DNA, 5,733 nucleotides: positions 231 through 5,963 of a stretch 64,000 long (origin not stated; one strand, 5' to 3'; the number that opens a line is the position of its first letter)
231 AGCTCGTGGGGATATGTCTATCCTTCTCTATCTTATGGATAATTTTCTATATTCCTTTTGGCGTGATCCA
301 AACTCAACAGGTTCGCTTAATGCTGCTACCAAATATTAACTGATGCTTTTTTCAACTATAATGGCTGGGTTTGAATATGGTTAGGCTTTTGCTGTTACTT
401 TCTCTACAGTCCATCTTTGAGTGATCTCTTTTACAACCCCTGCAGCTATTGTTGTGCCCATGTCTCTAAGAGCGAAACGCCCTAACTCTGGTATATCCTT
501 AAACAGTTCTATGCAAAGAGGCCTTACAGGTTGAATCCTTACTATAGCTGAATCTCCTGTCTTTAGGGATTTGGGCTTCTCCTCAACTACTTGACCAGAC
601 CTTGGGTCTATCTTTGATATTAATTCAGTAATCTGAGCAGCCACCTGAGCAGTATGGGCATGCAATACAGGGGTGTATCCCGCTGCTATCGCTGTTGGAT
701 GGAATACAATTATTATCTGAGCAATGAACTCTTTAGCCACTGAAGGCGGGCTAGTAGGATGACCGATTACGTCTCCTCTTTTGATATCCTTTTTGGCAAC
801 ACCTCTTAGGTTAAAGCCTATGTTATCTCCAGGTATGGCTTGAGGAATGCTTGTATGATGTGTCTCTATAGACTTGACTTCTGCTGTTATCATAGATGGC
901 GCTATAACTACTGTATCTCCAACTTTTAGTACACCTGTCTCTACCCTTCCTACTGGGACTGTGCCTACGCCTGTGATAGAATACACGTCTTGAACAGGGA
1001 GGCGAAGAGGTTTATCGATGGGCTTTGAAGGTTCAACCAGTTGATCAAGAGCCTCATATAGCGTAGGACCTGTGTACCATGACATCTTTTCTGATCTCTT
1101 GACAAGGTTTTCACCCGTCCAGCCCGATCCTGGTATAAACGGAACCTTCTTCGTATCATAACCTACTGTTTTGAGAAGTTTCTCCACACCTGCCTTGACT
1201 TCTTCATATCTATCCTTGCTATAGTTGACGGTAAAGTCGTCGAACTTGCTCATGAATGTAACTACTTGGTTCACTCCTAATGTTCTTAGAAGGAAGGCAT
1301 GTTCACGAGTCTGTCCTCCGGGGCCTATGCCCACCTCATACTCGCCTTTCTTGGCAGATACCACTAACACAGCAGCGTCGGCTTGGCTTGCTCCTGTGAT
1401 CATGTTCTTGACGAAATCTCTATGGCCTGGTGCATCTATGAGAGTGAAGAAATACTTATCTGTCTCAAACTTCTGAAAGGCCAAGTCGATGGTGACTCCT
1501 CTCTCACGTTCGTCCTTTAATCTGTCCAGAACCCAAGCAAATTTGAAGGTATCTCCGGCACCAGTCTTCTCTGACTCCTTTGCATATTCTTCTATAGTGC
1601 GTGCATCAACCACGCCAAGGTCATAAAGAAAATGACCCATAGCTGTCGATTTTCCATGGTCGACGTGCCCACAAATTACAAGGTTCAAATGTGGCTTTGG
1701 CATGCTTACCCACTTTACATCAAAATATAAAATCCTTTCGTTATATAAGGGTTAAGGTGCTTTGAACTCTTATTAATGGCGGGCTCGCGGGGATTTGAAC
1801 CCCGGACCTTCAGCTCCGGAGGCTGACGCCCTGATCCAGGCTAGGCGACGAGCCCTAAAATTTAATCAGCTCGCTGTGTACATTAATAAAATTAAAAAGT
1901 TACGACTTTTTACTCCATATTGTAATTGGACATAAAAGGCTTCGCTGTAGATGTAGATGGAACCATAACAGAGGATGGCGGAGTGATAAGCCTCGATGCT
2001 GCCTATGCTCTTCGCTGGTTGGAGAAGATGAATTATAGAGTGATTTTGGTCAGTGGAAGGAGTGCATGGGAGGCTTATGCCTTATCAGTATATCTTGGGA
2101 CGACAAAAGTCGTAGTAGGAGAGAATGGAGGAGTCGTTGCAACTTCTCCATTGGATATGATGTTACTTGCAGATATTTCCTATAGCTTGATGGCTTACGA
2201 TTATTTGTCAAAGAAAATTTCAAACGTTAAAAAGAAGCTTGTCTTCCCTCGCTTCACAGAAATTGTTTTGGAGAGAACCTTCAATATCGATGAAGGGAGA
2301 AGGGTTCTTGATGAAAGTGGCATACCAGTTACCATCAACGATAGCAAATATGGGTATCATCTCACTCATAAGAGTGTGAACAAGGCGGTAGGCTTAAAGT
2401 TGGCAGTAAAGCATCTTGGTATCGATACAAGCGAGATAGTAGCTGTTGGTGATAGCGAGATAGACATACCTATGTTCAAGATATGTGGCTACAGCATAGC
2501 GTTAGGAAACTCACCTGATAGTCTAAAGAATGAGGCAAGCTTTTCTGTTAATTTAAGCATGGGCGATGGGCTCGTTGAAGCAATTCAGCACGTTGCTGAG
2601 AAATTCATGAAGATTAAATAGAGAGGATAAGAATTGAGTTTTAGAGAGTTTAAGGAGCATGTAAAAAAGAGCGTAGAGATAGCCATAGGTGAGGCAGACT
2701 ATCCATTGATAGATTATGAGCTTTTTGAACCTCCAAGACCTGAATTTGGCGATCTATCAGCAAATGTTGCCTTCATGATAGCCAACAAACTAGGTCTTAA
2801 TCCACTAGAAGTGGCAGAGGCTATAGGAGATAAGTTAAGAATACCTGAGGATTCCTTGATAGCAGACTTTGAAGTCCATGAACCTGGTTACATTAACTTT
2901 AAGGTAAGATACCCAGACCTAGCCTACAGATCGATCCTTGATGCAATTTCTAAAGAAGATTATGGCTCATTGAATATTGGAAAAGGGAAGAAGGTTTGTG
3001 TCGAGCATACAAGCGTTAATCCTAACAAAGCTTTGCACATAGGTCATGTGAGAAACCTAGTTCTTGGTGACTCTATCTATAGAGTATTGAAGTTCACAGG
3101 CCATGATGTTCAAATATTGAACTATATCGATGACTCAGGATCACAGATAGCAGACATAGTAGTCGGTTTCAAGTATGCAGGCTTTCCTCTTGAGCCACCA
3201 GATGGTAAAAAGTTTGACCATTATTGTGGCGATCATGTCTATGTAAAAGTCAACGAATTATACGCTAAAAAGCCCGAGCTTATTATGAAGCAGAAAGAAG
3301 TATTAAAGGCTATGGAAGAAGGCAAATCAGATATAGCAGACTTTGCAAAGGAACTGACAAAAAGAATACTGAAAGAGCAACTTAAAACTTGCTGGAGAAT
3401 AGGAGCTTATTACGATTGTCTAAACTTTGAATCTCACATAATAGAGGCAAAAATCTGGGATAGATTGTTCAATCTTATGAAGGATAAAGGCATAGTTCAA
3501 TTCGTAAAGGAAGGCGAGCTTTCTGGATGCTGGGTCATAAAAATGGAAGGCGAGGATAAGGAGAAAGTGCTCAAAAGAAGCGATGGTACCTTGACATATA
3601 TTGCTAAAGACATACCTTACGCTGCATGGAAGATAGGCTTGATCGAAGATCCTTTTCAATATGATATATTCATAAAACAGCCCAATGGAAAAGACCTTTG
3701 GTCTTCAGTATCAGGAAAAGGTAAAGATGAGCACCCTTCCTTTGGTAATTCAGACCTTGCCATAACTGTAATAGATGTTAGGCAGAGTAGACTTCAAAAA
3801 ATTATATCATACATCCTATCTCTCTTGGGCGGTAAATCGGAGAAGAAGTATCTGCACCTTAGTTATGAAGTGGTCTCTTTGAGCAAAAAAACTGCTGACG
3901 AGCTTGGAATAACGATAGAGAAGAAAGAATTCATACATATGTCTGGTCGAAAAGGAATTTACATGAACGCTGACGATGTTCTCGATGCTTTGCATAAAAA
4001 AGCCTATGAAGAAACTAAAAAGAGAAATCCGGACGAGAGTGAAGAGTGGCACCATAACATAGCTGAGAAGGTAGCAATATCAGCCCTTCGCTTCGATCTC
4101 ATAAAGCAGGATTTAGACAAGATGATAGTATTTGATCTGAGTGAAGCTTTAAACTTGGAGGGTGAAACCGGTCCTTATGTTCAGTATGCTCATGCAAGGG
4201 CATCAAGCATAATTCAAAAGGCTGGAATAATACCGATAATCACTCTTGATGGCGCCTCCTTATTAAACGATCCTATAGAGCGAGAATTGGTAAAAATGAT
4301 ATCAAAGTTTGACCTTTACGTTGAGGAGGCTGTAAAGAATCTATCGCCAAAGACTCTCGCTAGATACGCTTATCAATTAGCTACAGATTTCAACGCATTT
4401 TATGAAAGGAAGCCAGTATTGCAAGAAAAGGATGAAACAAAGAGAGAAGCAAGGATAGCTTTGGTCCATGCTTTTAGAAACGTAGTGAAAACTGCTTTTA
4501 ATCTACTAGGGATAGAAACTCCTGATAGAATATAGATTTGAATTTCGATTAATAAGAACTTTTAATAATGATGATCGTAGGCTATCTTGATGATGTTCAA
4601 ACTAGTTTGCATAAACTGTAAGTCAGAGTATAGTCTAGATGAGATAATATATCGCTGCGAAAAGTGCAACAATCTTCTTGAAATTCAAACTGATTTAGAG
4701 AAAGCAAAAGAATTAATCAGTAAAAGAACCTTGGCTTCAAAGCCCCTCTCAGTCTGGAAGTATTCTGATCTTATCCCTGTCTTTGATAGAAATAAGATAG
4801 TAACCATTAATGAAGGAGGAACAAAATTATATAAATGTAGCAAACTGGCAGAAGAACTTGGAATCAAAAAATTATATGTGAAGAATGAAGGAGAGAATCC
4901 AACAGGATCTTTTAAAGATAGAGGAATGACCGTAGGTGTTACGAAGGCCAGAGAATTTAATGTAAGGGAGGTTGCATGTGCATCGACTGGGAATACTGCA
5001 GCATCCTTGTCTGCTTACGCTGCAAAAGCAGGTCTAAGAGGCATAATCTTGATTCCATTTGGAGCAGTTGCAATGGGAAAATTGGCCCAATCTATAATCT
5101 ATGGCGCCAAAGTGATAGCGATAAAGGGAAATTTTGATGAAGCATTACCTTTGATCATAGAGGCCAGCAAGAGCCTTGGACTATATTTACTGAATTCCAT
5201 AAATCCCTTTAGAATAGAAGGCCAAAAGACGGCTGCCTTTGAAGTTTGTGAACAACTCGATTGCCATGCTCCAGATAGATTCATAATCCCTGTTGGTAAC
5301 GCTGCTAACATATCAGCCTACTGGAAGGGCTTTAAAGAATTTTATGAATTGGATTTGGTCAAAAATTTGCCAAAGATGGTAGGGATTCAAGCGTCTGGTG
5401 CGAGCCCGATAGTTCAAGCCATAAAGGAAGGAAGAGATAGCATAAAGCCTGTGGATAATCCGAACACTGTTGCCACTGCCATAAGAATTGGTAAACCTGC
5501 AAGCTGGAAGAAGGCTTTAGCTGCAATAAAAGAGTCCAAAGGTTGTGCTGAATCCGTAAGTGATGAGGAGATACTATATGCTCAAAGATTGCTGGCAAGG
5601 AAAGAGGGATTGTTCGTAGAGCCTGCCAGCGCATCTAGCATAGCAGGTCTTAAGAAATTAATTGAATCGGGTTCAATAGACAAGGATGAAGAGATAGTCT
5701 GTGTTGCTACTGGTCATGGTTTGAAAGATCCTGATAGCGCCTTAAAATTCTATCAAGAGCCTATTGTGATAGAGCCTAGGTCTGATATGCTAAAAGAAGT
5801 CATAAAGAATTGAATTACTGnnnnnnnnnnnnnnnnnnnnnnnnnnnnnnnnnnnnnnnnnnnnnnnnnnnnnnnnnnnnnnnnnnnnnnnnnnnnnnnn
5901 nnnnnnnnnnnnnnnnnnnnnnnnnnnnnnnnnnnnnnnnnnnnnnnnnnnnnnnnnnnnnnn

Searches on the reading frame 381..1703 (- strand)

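Call 63: search_protein_families(library=pfam, proteins=[window:381-1703:-], max_evalue=0.00001)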
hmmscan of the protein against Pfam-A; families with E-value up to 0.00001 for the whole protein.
window:381-1703:- (440 aa): 4 families
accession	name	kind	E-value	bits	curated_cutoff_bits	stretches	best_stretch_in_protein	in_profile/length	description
PF00009.33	GTP_EFTU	-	1.6e-53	181.6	26.5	1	3-224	1-187/188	Elongation factor Tu GTP binding domain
PF22594.2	GTP-eEF1A_C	-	4.8e-37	126.8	27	1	325-425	1-101/101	GTP-eEF1A C-terminal domain-like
PF03143.23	GTP_EFTU_D3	-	5e-28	97.9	27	1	321-427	3-105/106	Elongation factor Tu C-terminal domain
PF03144.31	GTP_EFTU_D2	-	8.9e-19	68.1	30.3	1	247-313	1-72/73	Elongation factor Tu domain 2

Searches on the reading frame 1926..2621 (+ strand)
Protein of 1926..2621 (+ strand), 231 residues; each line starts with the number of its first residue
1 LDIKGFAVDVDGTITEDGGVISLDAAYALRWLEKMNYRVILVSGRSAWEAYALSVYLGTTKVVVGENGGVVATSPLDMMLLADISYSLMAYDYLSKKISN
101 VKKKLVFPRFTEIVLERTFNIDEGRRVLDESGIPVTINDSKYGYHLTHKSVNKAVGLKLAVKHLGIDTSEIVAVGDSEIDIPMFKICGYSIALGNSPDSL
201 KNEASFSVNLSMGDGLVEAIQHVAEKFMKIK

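Call 63: search_protein_families(library=pfam, proteins=[window:1926-2621:+], max_evalue=0.00001)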
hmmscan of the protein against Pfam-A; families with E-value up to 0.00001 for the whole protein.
window:1926-2621:+ (231 aa): 2 families
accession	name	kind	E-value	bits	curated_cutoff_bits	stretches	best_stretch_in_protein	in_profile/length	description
PF08282.18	Hydrolase_3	-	6.9e-30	105.1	20.9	2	137-220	172-255/255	haloacid dehalogenase-like hydrolase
PF00702.32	Hydrolase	-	5.6e-10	40.4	26.4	0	126-188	130-191/191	haloacid dehalogenase-like hydrolase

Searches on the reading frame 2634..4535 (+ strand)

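Call 63: search_protein_families(library=pfam, proteins=[window:2634-4535:+], max_evalue=0.00001)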
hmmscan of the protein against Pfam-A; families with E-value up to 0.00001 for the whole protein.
window:2634-4535:+ (633 aa): 3 families
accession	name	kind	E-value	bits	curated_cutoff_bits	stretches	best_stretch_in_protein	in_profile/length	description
PF05746.21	DALR_1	-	9.6e-33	113.2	22.3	1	516-633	1-117/117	DALR anticodon binding domain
PF00750.26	tRNA-synt_1d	-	2.1e-24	86.6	23.3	1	109-330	10-222/349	tRNA synthetases class I (R), catalytic domain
PF03485.21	Arg_tRNA_synt_N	-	1e-17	64.9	21.5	1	6-90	3-84/85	Arginyl tRNA synthetase N terminal domain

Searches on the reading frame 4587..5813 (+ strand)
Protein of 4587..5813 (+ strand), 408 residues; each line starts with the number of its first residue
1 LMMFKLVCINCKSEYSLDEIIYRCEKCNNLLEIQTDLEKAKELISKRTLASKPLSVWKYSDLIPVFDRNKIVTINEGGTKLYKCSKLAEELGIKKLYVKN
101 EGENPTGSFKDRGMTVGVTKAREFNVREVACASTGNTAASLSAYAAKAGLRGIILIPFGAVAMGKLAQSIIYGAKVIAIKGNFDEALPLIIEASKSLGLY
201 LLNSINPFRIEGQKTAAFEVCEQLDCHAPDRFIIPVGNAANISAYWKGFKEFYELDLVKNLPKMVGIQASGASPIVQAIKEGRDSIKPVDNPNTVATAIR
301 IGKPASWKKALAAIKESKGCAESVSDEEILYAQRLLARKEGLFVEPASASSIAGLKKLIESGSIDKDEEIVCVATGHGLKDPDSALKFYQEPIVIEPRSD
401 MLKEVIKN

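Call 63: search_protein_families(library=pfam, proteins=[window:4587-5813:+], max_evalue=0.00001)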
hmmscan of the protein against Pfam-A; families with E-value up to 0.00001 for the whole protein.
window:4587-5813:+ (408 aa): 1 family
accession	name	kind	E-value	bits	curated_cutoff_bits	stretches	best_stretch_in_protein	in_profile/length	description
PF00291.31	PALP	-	2.3e-73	247.6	35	1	73-376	2-295/295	Pyridoxal-phosphate dependent enzyme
